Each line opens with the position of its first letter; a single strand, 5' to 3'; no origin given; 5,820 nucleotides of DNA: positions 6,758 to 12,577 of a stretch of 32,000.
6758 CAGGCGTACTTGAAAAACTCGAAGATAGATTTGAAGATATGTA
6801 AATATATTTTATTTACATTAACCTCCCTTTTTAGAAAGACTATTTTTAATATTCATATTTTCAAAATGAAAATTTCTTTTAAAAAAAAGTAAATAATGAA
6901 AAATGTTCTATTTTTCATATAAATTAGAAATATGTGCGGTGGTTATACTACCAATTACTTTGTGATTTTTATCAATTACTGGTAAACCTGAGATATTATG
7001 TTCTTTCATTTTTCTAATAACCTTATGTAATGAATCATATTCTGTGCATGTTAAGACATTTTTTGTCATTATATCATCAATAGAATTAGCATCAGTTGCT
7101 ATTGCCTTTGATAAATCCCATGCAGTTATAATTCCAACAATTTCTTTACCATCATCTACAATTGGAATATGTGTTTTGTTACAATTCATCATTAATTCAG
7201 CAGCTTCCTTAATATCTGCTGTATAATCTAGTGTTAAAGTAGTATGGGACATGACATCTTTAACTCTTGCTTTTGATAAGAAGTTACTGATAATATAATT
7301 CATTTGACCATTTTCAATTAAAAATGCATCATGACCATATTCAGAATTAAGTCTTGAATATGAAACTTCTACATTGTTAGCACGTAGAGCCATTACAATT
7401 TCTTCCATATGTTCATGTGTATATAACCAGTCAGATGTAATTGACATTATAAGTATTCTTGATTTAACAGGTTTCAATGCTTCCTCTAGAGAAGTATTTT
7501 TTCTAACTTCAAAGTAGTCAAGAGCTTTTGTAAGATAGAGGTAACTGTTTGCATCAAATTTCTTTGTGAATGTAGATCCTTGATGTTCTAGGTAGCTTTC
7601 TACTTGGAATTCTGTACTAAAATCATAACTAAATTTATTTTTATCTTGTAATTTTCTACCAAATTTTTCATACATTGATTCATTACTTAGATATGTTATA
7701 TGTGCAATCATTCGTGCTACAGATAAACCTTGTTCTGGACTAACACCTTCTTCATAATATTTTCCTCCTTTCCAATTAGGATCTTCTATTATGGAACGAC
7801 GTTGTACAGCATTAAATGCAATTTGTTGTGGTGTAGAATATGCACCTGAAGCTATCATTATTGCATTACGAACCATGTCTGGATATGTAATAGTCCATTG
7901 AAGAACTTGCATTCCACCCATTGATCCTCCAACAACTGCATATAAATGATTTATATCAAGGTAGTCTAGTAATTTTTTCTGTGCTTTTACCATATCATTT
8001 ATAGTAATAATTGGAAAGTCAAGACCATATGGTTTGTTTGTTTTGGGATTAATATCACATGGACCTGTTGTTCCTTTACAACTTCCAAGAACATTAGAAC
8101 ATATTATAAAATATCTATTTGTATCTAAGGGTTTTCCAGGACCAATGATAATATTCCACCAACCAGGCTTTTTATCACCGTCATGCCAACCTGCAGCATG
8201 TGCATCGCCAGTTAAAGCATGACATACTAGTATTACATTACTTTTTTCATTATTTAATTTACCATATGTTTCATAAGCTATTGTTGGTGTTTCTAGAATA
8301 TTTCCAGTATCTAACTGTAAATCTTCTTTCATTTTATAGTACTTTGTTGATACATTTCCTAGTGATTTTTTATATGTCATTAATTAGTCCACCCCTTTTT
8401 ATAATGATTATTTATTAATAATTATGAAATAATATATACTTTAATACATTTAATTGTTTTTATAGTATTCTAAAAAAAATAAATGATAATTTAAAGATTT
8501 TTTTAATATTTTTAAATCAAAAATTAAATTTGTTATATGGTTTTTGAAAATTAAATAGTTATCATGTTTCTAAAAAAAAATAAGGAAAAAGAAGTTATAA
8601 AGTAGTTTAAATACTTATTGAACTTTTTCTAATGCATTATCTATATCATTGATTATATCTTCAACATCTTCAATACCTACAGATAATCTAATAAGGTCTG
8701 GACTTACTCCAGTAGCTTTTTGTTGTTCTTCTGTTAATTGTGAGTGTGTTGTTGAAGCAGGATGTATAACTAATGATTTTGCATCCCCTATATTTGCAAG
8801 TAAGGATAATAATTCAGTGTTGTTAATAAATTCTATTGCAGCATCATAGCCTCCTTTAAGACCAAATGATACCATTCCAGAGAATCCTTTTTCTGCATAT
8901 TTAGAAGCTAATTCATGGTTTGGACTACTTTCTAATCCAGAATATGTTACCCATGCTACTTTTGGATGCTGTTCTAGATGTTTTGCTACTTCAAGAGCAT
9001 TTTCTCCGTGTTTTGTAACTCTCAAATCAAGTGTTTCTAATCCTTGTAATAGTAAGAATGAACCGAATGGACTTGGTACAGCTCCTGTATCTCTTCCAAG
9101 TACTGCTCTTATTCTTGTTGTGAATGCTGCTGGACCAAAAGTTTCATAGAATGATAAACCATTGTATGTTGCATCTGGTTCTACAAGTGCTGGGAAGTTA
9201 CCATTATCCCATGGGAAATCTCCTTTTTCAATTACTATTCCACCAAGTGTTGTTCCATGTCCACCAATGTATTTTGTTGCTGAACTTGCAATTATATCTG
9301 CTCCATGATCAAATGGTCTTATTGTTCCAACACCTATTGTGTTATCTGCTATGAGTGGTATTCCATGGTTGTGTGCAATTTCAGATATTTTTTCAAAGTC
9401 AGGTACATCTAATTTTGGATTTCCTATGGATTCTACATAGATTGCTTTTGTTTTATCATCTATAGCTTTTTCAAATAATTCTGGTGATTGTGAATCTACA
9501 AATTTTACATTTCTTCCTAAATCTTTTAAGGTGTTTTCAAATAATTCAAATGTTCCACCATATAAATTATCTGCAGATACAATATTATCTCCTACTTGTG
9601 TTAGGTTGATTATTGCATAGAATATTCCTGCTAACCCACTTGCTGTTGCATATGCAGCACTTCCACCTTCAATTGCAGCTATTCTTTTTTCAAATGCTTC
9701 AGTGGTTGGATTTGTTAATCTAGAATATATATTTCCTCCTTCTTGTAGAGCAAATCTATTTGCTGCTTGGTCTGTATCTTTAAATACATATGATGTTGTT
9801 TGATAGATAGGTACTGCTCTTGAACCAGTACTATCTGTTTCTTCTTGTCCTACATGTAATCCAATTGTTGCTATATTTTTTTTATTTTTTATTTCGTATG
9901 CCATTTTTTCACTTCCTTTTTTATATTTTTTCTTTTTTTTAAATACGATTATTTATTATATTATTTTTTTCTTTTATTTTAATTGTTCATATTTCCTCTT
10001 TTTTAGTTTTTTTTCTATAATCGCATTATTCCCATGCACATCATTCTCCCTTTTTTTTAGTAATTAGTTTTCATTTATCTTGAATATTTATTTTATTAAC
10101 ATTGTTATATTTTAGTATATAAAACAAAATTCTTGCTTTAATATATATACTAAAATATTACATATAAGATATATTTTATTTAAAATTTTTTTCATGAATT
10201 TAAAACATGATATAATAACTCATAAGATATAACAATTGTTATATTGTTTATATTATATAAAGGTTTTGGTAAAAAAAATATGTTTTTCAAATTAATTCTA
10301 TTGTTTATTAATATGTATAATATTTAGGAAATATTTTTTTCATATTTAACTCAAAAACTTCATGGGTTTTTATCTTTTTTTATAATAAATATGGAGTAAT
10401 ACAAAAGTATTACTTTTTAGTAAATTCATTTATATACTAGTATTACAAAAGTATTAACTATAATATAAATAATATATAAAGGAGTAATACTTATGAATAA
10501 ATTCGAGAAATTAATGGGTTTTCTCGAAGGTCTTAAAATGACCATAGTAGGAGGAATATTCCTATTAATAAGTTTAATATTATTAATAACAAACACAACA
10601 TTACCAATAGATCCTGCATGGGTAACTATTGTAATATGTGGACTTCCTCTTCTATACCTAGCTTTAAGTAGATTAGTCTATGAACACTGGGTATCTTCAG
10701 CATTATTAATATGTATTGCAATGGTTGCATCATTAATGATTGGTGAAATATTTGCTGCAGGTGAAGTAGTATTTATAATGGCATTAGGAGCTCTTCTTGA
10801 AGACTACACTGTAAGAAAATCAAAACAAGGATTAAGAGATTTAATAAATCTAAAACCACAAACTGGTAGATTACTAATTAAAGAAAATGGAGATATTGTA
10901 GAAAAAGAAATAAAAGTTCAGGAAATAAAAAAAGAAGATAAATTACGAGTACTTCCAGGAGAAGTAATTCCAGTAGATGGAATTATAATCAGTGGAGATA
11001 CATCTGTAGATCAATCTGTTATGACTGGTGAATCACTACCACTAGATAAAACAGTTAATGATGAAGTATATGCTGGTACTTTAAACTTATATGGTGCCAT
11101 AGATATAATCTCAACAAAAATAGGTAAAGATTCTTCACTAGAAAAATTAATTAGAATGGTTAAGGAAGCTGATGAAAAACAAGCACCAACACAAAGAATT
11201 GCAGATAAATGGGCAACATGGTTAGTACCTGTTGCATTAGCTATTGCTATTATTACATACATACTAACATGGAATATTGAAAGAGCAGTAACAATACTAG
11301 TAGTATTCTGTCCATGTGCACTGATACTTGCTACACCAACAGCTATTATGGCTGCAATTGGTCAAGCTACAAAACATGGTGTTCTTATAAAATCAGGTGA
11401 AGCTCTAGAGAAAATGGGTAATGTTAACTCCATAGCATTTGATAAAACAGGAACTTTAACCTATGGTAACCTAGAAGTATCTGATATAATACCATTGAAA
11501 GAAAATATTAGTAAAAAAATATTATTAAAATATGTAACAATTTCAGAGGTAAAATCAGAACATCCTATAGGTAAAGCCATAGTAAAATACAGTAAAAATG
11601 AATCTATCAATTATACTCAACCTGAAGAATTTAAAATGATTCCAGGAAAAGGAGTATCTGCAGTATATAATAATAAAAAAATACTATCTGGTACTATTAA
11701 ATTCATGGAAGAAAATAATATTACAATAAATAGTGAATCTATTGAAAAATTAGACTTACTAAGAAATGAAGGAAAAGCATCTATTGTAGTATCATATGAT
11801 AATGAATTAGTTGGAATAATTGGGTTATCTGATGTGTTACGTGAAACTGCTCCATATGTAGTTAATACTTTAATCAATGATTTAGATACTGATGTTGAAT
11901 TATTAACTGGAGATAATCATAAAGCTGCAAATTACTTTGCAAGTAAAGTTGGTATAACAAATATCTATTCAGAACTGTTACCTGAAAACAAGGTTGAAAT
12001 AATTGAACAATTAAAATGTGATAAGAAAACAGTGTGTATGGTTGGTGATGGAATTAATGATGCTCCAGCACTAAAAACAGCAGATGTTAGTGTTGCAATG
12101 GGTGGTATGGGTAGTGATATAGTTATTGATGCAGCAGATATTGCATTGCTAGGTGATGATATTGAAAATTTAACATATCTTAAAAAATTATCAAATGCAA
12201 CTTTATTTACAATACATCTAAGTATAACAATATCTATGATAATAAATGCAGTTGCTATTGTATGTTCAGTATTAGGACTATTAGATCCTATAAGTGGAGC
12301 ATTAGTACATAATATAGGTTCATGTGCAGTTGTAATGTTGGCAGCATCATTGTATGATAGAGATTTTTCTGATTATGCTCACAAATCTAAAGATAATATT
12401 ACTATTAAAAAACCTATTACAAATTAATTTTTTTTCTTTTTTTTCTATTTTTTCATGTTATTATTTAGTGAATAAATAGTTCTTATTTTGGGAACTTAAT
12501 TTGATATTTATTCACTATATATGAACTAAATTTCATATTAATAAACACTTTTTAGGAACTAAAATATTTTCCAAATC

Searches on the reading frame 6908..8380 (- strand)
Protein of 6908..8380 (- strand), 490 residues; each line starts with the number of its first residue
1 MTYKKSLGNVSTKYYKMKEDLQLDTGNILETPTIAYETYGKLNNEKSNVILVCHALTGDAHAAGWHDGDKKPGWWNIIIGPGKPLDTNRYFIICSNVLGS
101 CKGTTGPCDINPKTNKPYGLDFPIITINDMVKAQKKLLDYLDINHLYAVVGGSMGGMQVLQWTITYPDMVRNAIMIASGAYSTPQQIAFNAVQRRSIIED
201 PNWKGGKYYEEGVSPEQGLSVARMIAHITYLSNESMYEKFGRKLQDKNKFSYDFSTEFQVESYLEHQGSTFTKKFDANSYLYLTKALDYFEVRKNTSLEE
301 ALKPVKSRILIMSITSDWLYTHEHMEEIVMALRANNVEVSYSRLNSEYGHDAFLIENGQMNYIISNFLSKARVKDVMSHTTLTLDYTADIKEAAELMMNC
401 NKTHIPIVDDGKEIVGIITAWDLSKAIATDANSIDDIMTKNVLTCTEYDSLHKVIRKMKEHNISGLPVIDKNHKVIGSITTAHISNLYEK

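Call 67: search_protein_families(library=pfam, proteins=[window:6908-8380:-], max_evalue=0.001)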
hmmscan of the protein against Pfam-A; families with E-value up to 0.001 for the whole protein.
window:6908-8380:- (490 aa): 2 families
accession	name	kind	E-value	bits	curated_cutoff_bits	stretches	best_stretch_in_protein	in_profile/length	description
PF00571.33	CBS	-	1.3e-28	99.5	24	2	435-485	2-52/57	CBS domain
PF00561.26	Abhydrolase_1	-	7.4e-22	78.6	25.8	1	48-331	1-224/245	alpha/beta hydrolase fold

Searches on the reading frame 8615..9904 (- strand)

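Call 67: search_protein_families(library=pfam, proteins=[window:8615-9904:-], max_evalue=0.001)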
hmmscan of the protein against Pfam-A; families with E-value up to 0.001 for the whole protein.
window:8615-9904:- (429 aa): 4 families
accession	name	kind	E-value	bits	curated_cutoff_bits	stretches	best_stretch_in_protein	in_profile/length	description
PF01053.26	Cys_Met_Meta_PP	-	6.5e-134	446.7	27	1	13-426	2-381/381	Cys/Met metabolism PLP-dependent enzyme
PF01041.23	DegT_DnrJ_EryC1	-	1.1e-09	38.4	19.8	1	65-194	23-152/360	DegT/DnrJ/EryC1/StrS aminotransferase family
PF00266.25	Aminotran_5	-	6.6e-07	29.1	21.5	1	100-219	80-209/371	Aminotransferase class-V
PF00155.27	Aminotran_1_2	-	7.3e-06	25.8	19.7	1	40-224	18-232/361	Aminotransferase class I and II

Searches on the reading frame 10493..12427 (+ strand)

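Call 3: search_protein_families(library=pfam, proteins=[window:10493-12427:+], max_evalue=0.01)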
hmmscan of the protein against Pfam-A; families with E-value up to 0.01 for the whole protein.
window:10493-12427:+ (644 aa): 4 families
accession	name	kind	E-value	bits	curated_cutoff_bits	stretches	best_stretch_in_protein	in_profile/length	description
PF00122.25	E1-E2_ATPase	-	2.7e-46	157.8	28.1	1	132-295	12-181/181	E1-E2 ATPase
PF00702.32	Hydrolase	-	2.1e-27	97.2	26.4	1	313-531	3-191/191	haloacid dehalogenase-like hydrolase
PF08282.18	Hydrolase_3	-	7e-05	23.1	20.9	1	468-550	158-241/255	haloacid dehalogenase-like hydrolase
PF00571.33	CBS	-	0.006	17.3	24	0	421-451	23-54/57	CBS domain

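Call 4: search_protein_families(library=ncbifam, proteins=[window:10493-12427:+], max_evalue=0.01)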
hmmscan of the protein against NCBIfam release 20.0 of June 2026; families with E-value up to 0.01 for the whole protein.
window:10493-12427:+ (644 aa): 25 families
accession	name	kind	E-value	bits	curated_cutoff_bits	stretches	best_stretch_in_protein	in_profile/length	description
TIGR01525.1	ATPase-IB_hvy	subfamily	2.2e-167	558.3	346.25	1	71-618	3-558/560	heavy metal translocating P-type ATPase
TIGR01512.1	ATPase-IB2_Cd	subfamily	8.9e-130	433.7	313.5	2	71-397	3-299/494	cadmium family heavy metal-translocating P-type ATPase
TIGR01511.1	ATPase-IB1_Cu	subfamily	4.8e-123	411.9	397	1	70-619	25-540/542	copper-translocating P-type ATPase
NF008262.1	PRK11033.1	equivalog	5.8e-116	388.7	1005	1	22-616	131-722/731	zinc/cadmium/mercury/lead-transporting ATPase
NF033775.1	P_type_ZntA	exception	1.3e-97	327.9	1240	1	43-611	156-718/732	Zn(II)/Cd(II)/Pb(II) translocating P-type ATPase ZntA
NF007952.0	PRK10671.1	equivalog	1.8e-96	324.2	1316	1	92-617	296-820/838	copper-exporting P-type ATPase CopA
TIGR01494.1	ATPase_P-type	subfamily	1.6e-75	254.4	62.3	1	93-596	3-464/478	HAD-IC family P-type ATPase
TIGR01497.1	kdpB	equivalog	3.2e-52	177.6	527.9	1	110-590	91-585/675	potassium-transporting ATPase subunit KdpB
NF010609.0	PRK14010.1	equivalog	3.5e-45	154.4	1323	1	129-594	109-584/673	K(+)-transporting ATPase subunit B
TIGR01647.1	ATPase-IIIA_H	equivalog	1.2e-40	139.4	615.5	2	138-490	103-484/755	plasma-membrane proton-efflux P-type ATPase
TIGR01517.1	ATPase-IIB_Ca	equivalog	1.1e-34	119.8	507.05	3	497-595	613-710/882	calcium-translocating P-type ATPase, PMCA-type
TIGR01522.1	ATPase-IIA2_Ca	equivalog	2e-28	98.7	798.3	2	490-599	566-679/854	calcium-transporting P-type ATPase, PMR1-type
TIGR01657.1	P-ATPase-V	hypoth_equivalog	1.8e-25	88.7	618.25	3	488-536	779-827/1055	ATP13A2 family polyamine export P-type ATPase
TIGR01523.1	ATPase-IID_K-Na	equivalog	2.4e-25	88.4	645.05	2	497-557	677-737/997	potassium/sodium efflux P-type ATPase, fungal-type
TIGR01524.1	ATPase-IIIB_Mg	equivalog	7.3e-25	87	610.75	2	394-558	502-648/867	magnesium-translocating P-type ATPase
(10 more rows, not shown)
